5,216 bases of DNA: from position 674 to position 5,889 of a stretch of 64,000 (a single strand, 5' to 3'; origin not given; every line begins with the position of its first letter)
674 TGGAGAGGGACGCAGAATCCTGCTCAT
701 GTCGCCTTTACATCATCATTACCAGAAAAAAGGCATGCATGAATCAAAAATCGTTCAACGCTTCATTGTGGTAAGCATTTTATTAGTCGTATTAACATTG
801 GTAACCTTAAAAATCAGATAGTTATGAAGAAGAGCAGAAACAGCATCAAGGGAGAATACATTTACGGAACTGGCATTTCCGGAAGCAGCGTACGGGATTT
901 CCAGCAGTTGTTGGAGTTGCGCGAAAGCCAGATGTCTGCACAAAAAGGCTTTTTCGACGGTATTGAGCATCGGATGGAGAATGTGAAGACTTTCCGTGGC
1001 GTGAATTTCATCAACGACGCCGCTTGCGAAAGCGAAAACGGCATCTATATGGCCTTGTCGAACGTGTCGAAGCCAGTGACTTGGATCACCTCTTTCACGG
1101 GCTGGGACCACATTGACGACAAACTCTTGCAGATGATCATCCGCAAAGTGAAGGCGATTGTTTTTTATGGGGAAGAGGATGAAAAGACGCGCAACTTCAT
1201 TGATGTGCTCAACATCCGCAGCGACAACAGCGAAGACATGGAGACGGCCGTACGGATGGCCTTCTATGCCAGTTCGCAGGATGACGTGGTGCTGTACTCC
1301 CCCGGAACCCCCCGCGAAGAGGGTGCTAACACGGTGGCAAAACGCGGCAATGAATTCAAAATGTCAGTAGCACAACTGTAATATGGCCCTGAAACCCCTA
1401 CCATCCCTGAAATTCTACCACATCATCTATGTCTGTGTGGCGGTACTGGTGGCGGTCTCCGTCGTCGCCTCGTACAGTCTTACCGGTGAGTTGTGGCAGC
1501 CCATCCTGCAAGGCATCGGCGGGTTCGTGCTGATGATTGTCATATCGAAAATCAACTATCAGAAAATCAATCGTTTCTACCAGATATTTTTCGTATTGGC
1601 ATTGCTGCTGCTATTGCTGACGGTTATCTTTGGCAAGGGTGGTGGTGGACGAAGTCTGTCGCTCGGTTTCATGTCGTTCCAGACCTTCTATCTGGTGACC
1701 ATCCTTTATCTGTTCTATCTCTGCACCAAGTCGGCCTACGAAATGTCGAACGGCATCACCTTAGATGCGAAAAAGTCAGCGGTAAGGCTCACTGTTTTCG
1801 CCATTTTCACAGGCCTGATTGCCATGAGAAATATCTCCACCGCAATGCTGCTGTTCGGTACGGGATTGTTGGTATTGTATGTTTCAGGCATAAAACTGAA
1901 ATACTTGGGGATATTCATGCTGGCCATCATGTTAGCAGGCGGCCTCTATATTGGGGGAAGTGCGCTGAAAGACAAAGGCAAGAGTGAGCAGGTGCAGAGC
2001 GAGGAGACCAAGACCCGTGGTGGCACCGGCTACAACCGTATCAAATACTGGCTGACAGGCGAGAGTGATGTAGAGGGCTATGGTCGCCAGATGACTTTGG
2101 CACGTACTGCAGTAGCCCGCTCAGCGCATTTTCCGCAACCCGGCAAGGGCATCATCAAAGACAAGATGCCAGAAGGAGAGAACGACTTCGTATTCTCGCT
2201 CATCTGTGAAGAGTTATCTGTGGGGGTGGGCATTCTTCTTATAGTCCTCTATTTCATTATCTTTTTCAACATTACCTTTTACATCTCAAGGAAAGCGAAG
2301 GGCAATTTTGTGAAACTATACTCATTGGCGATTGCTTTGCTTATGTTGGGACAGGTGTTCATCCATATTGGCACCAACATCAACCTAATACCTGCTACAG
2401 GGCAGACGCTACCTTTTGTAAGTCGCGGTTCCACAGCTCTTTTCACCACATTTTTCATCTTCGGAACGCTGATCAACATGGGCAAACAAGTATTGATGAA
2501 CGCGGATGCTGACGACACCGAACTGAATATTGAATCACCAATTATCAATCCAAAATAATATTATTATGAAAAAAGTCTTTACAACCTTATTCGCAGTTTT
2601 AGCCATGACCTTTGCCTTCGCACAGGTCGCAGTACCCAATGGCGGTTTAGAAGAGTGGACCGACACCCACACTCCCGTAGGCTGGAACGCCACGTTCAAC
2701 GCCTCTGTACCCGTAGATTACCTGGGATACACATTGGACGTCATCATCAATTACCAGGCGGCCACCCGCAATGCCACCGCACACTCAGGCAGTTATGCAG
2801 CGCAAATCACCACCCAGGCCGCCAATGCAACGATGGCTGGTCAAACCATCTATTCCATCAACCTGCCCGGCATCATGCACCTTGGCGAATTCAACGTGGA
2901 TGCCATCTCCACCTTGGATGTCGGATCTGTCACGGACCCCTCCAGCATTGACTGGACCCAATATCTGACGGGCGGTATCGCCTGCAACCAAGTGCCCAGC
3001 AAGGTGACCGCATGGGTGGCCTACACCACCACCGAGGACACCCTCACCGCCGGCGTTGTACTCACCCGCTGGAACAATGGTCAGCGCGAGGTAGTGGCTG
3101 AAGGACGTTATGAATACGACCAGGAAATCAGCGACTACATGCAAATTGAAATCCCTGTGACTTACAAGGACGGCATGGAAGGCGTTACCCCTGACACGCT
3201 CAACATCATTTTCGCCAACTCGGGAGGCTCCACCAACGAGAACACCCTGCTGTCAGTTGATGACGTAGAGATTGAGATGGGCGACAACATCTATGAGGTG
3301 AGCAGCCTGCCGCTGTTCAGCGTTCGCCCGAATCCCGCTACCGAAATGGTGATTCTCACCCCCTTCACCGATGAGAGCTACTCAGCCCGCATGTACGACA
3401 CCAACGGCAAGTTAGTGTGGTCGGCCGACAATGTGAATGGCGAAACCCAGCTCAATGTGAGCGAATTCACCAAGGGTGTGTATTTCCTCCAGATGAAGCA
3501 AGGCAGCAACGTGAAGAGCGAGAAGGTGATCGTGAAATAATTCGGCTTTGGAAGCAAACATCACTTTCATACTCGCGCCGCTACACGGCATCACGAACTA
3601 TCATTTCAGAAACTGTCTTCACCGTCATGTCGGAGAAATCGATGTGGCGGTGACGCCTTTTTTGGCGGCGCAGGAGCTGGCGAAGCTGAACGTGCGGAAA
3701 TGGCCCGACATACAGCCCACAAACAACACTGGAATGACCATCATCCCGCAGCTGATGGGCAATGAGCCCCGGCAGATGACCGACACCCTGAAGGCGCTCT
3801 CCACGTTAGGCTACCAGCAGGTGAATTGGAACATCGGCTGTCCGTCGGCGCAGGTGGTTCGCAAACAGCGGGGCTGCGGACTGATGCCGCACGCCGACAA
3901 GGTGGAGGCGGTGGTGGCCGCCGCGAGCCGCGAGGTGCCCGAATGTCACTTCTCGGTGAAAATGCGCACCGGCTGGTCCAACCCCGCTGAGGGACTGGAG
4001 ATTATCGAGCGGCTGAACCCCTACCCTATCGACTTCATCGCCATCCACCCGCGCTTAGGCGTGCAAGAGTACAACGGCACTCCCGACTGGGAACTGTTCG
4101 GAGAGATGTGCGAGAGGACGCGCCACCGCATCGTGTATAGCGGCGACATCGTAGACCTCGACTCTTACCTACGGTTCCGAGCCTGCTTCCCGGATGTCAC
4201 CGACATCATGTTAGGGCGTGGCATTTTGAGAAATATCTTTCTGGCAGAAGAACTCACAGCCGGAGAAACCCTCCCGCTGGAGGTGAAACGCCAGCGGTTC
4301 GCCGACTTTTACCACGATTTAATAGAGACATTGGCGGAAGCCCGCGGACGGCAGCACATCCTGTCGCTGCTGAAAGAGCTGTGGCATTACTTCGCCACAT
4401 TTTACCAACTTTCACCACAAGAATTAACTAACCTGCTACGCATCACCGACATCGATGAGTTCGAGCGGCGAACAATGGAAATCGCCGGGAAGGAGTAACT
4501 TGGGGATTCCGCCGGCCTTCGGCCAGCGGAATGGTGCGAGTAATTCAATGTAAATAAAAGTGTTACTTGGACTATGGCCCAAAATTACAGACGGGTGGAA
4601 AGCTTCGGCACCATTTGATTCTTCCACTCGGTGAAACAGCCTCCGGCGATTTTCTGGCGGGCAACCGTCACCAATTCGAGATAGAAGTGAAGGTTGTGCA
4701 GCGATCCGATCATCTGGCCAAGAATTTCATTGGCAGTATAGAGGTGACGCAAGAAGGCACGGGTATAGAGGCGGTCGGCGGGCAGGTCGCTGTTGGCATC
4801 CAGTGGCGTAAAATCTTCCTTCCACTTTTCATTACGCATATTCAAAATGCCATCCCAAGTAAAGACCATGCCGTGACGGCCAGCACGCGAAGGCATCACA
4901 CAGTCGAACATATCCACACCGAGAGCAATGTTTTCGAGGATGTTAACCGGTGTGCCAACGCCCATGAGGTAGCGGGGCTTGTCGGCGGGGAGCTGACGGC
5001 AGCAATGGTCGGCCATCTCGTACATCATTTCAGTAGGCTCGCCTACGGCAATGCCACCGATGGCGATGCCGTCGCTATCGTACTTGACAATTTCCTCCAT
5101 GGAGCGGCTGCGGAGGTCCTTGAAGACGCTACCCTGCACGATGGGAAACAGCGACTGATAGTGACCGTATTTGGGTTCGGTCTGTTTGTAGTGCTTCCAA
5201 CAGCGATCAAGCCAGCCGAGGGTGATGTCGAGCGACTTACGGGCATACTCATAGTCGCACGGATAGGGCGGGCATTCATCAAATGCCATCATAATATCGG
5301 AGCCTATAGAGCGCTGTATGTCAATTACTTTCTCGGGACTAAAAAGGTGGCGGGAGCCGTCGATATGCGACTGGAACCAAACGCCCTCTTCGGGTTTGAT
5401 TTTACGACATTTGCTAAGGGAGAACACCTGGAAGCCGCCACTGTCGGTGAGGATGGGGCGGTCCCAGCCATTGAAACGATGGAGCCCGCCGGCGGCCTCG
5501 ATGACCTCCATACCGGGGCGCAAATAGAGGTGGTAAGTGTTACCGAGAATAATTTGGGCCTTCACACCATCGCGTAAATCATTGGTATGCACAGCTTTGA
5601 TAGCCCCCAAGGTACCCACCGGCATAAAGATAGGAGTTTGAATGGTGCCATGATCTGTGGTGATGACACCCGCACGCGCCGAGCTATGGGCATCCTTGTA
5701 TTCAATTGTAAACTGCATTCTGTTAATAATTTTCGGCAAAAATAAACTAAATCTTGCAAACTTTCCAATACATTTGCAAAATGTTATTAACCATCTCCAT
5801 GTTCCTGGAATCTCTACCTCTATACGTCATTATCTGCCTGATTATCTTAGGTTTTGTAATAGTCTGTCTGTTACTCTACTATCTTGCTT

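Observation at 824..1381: MurD slot occupied by a 185-aa ORF that lacks the entire ATP-binding domain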

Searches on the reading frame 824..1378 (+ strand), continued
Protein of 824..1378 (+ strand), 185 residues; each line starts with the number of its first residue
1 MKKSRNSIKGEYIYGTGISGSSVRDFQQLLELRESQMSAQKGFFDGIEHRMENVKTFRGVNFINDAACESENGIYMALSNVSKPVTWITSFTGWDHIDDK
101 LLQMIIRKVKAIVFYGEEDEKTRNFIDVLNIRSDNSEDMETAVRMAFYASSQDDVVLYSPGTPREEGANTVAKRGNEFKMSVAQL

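Call 70: search_protein_families(library=ncbifam, proteins=[P0368, P0339, P0025, P0356], max_evalue=0.001)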
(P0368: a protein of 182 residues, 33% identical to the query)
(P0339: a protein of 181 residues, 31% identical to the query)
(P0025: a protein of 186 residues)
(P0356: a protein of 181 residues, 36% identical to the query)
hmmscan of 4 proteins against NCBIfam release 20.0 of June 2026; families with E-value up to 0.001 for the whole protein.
P0368 (182 aa): 7 families
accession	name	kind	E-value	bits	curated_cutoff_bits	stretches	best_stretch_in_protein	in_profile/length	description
TIGR01087.1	murD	equivalog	2.9e-58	198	211.95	1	6-179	266-439/441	UDP-N-acetylmuramoyl-L-alanine--D-glutamate ligase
NF008897.0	PRK11930.1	equivalog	5.6e-06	24.7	804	1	7-152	281-435/822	bifunctional UDP-N-acetylmuramoyl-tripeptide:D-alanyl-D-alanine ligase/alanine racemase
NF053646.1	pMurD1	equivalog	5.9e-06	25.2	610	1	13-132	284-408/465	pseudomurein biosynthesis peptide ligase pMurD1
TIGR01143.1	murF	subfamily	2.6e-05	23.4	288.6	1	6-77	247-317/418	UDP-N-acetylmuramoyl-tripeptide--D-alanyl-D-alanine ligase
NF053647.1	pMurD2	equivalog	0.00011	21.2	550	1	4-117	236-349/405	pseudomurein biosynthesis peptide ligase pMurD2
TIGR01082.1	murC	equivalog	0.00033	19.8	335.1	1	6-62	266-322/449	UDP-N-acetylmuramate--L-alanine ligase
NF053645.1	pMurC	equivalog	0.00059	18.7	560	1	6-125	313-437/492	pseudomurein biosynthesis peptide ligase pMurC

P0339 (181 aa): 2 families
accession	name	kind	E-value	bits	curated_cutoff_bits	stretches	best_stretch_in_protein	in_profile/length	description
TIGR01087.1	murD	equivalog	8.8e-38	130.5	211.95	1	16-178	277-439/441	UDP-N-acetylmuramoyl-L-alanine--D-glutamate ligase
TIGR03547.1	muta_rot_YjhT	subfamily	0.00057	19.1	256.35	1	50-147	66-160/346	YjhT family mutarotase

P0025 (186 aa): 1 family
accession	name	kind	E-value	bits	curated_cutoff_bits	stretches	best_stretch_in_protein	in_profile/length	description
TIGR01087.1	murD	equivalog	7e-36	124.2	211.95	1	23-184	279-440/441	UDP-N-acetylmuramoyl-L-alanine--D-glutamate ligase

P0356 (181 aa): 1 family
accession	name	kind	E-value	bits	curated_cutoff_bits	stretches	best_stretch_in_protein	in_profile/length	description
TIGR01087.1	murD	equivalog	3.4e-23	82.4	211.95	1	17-178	273-439/441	UDP-N-acetylmuramoyl-L-alanine--D-glutamate ligase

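Call 75: find_encoding_contigs(protein=window:824-1378:+, flank=10000, max_places=8)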
Protein window:824-1378:+ (185 aa): 21 contigs read that carry it; 8 places shown.
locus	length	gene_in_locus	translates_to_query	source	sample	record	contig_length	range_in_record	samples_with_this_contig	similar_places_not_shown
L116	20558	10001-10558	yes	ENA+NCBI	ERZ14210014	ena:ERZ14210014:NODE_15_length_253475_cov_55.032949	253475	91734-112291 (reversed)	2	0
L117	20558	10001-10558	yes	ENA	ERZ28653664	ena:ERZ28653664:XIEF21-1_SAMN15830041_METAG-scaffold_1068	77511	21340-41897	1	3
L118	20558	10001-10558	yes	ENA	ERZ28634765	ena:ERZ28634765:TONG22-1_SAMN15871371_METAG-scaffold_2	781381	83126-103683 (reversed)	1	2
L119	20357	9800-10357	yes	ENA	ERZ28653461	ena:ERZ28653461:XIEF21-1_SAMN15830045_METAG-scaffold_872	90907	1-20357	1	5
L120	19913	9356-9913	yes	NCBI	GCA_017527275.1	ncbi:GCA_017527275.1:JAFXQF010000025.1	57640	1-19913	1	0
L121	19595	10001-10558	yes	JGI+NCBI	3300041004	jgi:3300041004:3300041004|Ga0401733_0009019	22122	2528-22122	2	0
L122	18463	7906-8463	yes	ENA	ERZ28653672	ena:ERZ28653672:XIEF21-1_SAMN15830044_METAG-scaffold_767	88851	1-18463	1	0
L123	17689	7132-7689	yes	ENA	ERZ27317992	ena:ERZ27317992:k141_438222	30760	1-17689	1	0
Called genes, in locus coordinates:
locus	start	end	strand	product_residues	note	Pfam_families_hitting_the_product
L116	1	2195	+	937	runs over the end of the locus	PF01483:P_proprotein (faint), PF18911:PKD_4, PF13585:CHU_C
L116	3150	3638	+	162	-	PF02381:MraZ (weak)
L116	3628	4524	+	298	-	PF01795:Methyltransf_5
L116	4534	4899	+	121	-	-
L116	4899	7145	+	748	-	PF03717:PBP_dimer (weak), PF00905:Transpeptidase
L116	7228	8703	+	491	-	PF01225:Mur_ligase, PF08245:Mur_ligase_M, PF02875:Mur_ligase_C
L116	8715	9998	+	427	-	PF10555:MraY_sig1 (faint), PF00953:Glycos_transf_4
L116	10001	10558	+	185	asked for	-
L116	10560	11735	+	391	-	PF01098:FTSW_RODA_SPOVE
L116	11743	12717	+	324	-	PF18962:Por_Secre_tail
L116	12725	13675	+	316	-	PF01207:Dus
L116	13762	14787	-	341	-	PF01702:TGT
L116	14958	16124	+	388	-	PF13506:Glyco_transf_21 (weak), PF00535:Glycos_transf_2, PF13641:Glyco_tranf_2_3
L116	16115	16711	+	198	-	PF04542:Sigma70_r2, PF08281:Sigma70_r4_2, PF04545:Sigma70_r4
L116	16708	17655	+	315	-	PF04055:Radical_SAM, PF16199:Radical_SAM_C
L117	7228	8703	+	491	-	PF01225:Mur_ligase, PF08245:Mur_ligase_M, PF02875:Mur_ligase_C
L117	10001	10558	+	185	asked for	-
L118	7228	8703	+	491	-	PF01225:Mur_ligase (weak), PF08245:Mur_ligase_M, PF02875:Mur_ligase_C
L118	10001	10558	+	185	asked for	-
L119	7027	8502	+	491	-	PF01225:Mur_ligase, PF08245:Mur_ligase_M, PF02875:Mur_ligase_C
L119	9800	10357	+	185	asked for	-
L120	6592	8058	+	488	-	PF01225:Mur_ligase, PF08245:Mur_ligase_M, PF02875:Mur_ligase_C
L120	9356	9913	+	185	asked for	-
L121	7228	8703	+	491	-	PF01225:Mur_ligase, PF08245:Mur_ligase_M, PF02875:Mur_ligase_C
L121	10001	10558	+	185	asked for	-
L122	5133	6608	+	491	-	PF01225:Mur_ligase, PF08245:Mur_ligase_M, PF02875:Mur_ligase_C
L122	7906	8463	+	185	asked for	-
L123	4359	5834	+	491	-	PF01225:Mur_ligase, PF08245:Mur_ligase_M, PF02875:Mur_ligase_C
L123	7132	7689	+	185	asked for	-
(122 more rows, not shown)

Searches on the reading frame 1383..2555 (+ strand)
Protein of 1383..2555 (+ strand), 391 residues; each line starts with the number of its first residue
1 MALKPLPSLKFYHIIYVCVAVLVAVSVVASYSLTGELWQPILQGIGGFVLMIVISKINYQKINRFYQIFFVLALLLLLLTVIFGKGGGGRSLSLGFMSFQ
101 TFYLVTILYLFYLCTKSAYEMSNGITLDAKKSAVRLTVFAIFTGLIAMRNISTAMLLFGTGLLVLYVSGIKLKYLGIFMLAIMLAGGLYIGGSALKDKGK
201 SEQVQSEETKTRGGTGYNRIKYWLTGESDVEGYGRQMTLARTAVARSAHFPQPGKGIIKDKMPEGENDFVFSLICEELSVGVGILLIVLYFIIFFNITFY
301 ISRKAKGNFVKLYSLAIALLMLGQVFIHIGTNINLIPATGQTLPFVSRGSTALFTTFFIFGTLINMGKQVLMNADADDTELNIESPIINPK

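Call 3: search_protein_families(library=pfam, proteins=[window:1383-2555:+], max_evalue=1)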
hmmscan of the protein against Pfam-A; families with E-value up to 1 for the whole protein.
window:1383-2555:+ (391 aa): 2 families
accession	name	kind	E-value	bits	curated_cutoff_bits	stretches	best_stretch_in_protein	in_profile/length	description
PF01098.24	FTSW_RODA_SPOVE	-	3e-34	119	26.4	1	13-368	10-352/356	Cell cycle protein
PF13787.11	HXXEE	-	0.039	15.1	25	1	267-335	38-93/114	Protein of unknown function with HXXEE motif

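Call 4: search_protein_families(library=ncbifam, proteins=[window:1383-2555:+], max_evalue=1)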
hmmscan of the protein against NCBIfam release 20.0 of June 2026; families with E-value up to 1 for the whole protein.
window:1383-2555:+ (391 aa): 7 families
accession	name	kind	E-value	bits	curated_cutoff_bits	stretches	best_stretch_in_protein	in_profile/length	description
TIGR02614.1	ftsW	equivalog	1.2e-39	136.5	337.5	1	19-368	16-355/357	putative lipid II flippase FtsW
TIGR02210.1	rodA_shape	equivalog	3.3e-35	121.9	336.7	1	15-366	4-352/357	rod shape-determining protein RodA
TIGR02615.1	spoVE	exception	1.6e-26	93.6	448.8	2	217-367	202-353/354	stage V sporulation protein E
NF008060.0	PRK10794.1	equivalog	6.5e-20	71.4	590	2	224-366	215-359/370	peptidoglycan glycosyltransferase MrdB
NF037961.1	RodA_shape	subfamily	3.4e-16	59.6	150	2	261-357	303-398/415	rod shape-determining protein RodA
NF008042.0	PRK10774.1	equivalog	7.9e-15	54.7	493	2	223-356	241-378/405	cell division protein FtsW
NF058603.1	SCO2097_fam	equivalog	0.14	12.5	110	1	148-212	39-104/129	SCO2097 family morphological protein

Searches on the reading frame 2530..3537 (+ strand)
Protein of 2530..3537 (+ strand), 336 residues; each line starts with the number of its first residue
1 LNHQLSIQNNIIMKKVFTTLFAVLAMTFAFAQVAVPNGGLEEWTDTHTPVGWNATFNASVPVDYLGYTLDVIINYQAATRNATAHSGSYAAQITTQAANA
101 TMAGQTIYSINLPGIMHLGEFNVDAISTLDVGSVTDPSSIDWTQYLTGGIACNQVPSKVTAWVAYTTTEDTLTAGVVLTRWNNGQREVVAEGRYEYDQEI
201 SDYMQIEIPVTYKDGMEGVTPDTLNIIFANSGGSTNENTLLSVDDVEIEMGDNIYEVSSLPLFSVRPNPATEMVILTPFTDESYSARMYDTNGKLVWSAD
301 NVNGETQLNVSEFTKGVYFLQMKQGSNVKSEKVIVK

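Call 3: search_protein_families(library=pfam, proteins=[window:2530-3537:+], max_evalue=1)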
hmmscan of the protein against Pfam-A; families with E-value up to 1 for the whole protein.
window:2530-3537:+ (336 aa): 3 families
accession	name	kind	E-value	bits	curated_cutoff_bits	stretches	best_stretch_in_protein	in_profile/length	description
PF18962.6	Por_Secre_tail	-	1.7e-13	51.1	27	1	267-335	3-75/75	Secretion system C-terminal sorting domain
PF07833.16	Cu_amine_oxidN1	-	0.0085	16.5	24.2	1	60-113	22-75/108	Copper amine oxidase N-terminal domain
PF03527.20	RHS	-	0.1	12.9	27.9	1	287-300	14-27/38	RHS protein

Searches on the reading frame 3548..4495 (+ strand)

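Call 27: search_protein_families(library=pfam, proteins=[window:3548-4495:+], max_evalue=0.00001)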
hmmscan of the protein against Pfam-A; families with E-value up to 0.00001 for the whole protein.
window:3548-4495:+ (316 aa): 1 family
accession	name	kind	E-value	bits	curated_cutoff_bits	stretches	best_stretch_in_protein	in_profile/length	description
PF01207.24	Dus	-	8.8e-35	120.7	20.4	1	8-283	1-277/311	Dihydrouridine synthase (Dus)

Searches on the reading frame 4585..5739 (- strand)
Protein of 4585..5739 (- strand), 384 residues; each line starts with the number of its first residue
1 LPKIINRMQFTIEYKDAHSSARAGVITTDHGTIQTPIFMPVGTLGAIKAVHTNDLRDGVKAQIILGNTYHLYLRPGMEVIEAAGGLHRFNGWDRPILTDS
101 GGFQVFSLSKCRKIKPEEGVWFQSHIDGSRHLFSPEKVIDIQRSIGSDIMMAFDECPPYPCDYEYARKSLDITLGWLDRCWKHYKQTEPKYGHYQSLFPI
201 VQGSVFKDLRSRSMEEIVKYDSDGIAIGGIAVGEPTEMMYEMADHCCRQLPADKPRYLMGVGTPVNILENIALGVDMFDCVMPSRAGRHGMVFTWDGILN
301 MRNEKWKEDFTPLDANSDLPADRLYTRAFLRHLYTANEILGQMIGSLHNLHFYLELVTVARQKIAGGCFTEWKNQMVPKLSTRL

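Call 27: search_protein_families(library=pfam, proteins=[window:4585-5739:-], max_evalue=0.00001)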
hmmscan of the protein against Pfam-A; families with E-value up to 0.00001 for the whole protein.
window:4585-5739:- (384 aa): 1 family
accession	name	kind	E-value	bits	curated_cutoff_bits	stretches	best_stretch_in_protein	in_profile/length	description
PF01702.25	TGT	-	1.3e-153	511.7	26.3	1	20-379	2-354/357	Queuine tRNA-ribosyltransferase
